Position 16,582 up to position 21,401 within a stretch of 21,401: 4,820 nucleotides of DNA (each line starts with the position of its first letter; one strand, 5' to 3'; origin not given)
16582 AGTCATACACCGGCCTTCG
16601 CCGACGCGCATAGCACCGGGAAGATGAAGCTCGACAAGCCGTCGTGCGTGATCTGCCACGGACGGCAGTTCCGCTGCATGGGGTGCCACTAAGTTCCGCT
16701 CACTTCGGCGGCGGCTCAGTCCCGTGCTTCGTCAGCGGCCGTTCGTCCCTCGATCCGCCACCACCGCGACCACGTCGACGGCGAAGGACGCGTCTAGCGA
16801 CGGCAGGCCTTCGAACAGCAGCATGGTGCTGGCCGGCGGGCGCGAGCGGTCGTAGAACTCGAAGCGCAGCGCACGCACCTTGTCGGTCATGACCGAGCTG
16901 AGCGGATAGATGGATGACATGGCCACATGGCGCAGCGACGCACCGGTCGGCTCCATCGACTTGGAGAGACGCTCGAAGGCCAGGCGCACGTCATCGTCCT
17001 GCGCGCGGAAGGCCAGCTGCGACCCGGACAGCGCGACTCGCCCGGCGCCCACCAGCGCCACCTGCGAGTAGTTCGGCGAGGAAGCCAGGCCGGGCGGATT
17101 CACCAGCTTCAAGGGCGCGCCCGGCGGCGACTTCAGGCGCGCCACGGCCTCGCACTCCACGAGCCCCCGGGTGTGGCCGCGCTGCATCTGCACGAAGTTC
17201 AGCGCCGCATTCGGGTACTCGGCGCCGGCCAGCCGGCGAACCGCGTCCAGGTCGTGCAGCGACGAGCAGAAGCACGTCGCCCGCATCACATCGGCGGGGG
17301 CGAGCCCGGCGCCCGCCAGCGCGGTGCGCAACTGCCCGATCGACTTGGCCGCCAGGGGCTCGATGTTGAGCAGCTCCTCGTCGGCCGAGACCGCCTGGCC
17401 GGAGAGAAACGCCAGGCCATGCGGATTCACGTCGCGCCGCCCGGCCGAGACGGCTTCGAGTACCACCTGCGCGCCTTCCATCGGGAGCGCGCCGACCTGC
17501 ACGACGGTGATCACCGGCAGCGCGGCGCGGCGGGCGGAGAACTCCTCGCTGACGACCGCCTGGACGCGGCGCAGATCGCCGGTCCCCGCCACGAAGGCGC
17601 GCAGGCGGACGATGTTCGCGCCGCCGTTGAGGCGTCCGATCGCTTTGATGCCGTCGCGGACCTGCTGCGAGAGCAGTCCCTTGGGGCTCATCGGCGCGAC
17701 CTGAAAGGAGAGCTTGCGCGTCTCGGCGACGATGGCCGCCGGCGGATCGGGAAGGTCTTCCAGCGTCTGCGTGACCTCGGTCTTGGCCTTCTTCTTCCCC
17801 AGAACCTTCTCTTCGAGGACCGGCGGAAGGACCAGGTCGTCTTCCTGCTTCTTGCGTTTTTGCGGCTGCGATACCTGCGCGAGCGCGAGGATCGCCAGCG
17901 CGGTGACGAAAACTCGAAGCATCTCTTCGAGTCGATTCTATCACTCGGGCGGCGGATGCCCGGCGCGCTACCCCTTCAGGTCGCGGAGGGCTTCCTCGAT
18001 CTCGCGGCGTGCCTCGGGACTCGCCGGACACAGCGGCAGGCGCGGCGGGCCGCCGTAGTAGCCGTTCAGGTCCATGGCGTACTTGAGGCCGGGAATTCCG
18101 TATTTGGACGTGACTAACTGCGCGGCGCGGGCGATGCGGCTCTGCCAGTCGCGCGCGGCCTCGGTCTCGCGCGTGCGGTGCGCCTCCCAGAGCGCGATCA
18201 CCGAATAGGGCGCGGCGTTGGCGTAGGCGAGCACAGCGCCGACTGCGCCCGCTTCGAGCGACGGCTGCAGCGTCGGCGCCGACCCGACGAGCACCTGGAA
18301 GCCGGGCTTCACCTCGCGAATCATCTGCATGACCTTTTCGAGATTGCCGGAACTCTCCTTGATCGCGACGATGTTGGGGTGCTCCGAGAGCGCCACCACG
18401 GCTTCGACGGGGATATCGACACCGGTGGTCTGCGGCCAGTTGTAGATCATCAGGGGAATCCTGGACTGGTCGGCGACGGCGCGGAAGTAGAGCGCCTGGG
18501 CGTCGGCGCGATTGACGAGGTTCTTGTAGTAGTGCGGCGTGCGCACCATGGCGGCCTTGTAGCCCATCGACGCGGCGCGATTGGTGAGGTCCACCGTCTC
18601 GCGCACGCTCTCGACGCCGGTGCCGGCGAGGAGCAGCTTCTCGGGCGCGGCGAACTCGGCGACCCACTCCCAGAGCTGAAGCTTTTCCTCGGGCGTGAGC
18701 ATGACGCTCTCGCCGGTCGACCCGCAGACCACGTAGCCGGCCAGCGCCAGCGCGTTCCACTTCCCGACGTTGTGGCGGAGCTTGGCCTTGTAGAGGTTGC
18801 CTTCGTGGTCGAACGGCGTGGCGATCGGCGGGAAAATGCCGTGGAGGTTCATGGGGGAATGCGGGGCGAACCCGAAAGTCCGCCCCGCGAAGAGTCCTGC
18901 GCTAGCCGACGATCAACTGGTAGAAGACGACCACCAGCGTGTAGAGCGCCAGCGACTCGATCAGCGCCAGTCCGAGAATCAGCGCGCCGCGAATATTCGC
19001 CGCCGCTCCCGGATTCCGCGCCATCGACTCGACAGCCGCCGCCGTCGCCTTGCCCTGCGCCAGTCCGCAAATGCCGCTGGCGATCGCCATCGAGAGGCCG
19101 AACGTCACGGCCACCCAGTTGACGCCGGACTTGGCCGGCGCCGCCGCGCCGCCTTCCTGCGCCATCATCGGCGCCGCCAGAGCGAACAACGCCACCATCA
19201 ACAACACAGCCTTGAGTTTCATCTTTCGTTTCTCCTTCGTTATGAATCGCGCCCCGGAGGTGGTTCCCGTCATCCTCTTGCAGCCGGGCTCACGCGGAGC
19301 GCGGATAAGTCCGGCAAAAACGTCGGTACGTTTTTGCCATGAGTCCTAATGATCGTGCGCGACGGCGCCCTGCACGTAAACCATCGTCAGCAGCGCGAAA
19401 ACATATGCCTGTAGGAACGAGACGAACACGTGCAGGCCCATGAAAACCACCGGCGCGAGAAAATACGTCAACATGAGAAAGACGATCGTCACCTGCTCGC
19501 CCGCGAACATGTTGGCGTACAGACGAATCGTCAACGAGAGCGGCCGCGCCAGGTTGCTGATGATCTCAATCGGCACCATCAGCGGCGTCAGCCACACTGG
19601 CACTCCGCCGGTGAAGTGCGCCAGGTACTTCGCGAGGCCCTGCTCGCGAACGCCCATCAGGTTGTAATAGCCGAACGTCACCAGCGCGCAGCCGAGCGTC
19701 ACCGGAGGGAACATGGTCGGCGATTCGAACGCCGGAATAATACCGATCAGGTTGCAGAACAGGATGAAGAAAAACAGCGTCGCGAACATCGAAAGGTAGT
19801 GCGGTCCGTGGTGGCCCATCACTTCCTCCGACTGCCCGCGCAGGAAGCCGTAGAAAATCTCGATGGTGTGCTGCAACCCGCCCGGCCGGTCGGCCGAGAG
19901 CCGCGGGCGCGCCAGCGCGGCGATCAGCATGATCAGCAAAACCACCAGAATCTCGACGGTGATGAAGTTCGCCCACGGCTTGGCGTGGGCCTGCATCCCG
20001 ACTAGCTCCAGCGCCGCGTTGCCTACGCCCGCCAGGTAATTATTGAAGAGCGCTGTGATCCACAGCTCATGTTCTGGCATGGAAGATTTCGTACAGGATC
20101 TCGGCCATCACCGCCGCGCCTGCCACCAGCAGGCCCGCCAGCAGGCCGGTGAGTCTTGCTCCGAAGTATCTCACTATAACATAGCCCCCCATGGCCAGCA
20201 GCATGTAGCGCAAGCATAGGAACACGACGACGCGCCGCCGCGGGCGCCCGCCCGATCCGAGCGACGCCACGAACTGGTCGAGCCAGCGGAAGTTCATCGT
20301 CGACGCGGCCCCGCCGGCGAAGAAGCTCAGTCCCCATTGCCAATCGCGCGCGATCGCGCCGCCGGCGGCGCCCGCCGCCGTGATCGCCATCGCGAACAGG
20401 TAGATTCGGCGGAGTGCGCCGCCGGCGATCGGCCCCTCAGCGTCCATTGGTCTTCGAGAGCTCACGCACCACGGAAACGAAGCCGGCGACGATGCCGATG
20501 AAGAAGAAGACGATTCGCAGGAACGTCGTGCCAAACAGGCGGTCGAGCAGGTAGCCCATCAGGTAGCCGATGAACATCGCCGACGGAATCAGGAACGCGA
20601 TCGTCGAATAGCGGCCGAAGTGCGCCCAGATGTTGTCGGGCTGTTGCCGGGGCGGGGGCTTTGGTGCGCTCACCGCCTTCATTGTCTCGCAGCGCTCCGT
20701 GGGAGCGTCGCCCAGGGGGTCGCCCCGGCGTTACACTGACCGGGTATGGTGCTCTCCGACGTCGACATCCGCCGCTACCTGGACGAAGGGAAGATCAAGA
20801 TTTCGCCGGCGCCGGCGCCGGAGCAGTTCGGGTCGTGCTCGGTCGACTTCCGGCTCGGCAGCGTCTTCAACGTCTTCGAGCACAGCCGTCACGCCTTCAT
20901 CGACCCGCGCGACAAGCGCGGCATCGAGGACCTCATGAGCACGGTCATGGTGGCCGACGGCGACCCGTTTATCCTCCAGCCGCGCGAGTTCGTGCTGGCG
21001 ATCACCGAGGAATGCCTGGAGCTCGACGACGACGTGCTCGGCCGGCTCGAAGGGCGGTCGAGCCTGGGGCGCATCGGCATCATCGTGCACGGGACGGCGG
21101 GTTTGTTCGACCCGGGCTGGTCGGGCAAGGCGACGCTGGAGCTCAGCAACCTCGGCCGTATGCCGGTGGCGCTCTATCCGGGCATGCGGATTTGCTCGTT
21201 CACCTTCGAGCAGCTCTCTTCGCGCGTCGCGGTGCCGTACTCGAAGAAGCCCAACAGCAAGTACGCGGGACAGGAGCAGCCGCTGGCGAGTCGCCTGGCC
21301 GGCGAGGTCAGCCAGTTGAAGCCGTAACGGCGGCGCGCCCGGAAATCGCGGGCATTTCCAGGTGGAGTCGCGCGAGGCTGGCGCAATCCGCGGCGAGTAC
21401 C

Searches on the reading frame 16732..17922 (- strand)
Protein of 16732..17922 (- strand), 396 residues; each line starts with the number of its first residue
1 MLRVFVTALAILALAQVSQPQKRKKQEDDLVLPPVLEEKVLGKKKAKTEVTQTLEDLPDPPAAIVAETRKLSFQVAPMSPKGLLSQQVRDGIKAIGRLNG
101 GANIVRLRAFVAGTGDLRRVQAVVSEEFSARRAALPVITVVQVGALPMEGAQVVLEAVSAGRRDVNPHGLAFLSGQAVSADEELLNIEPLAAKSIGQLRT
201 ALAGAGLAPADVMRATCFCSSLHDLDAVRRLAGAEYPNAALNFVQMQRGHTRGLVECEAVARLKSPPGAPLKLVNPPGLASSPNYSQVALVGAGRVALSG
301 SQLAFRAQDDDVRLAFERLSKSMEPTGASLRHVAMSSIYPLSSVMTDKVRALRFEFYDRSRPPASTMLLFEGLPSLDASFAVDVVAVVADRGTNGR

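Call 38: search_protein_families(library=pfam, proteins=[window:16732-17922:-], max_evalue=0.001)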
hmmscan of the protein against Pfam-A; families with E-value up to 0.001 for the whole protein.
window:16732-17922:- (396 aa): 1 family
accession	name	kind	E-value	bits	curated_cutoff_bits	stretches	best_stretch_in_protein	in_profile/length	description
PF01042.26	Ribonuc_L-PSP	-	2.1e-17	63.7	27.3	2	165-261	15-119/121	Endoribonuclease L-PSP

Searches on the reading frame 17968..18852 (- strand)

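Call 38: search_protein_families(library=pfam, proteins=[window:17968-18852:-], max_evalue=0.001)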
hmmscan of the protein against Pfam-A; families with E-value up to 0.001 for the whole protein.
window:17968-18852:- (294 aa): 1 family
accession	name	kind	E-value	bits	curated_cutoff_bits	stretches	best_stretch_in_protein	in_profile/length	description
PF00701.28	DHDPS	-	1e-55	189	22.1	1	3-290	2-287/289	Dihydrodipicolinate synthetase family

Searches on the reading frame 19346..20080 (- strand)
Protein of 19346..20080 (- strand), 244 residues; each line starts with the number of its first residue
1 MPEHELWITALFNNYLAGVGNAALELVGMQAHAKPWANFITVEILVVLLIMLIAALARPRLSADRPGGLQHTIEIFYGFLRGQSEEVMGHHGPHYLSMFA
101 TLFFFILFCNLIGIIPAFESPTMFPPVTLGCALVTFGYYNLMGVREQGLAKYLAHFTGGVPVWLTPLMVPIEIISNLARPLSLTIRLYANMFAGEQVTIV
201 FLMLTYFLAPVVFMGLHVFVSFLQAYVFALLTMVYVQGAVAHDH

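Call 38: search_protein_families(library=pfam, proteins=[window:19346-20080:-], max_evalue=0.001)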
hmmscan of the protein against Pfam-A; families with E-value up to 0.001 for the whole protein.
window:19346-20080:- (244 aa): 1 family
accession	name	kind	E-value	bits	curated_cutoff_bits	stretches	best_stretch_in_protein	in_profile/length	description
PF00119.25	ATP-synt_A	-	8.4e-54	183.1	33.9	1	44-237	5-217/217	ATP synthase A chain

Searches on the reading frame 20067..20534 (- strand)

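Call 38: search_protein_families(library=pfam, proteins=[window:20067-20534:-], max_evalue=0.001)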
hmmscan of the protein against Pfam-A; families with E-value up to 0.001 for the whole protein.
window:20067-20534:- (155 aa): 1 family
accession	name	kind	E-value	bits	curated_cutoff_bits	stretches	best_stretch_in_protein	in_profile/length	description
PF03899.21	ATP-synt_I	-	3.3e-08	34.3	25.1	1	43-136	1-99/99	ATP synthase I chain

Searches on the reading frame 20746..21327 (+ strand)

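Call 38: search_protein_families(library=pfam, proteins=[window:20746-21327:+], max_evalue=0.001)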
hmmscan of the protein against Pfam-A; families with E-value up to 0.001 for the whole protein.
window:20746-21327:+ (193 aa): 4 families
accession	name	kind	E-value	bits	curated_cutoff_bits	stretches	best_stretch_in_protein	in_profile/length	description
PF22769.1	DCD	-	1.6e-46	158.6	27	1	2-157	1-153/153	dCTP deaminase-like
PF00692.24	dUTPase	-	1.7e-07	31.5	22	1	75-159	24-106/129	dUTPase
PF22569.1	DCD_C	-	2.9e-06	27.2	22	1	49-180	52-188/192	2'-deoxycytidine 5'-triphosphate deaminase (DCD), C-terminal domain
PF06559.16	DCD_N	-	0.00015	22.1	21.4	1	2-133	4-140/164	2'-deoxycytidine 5'-triphosphate deaminase (DCD) N-terminal domain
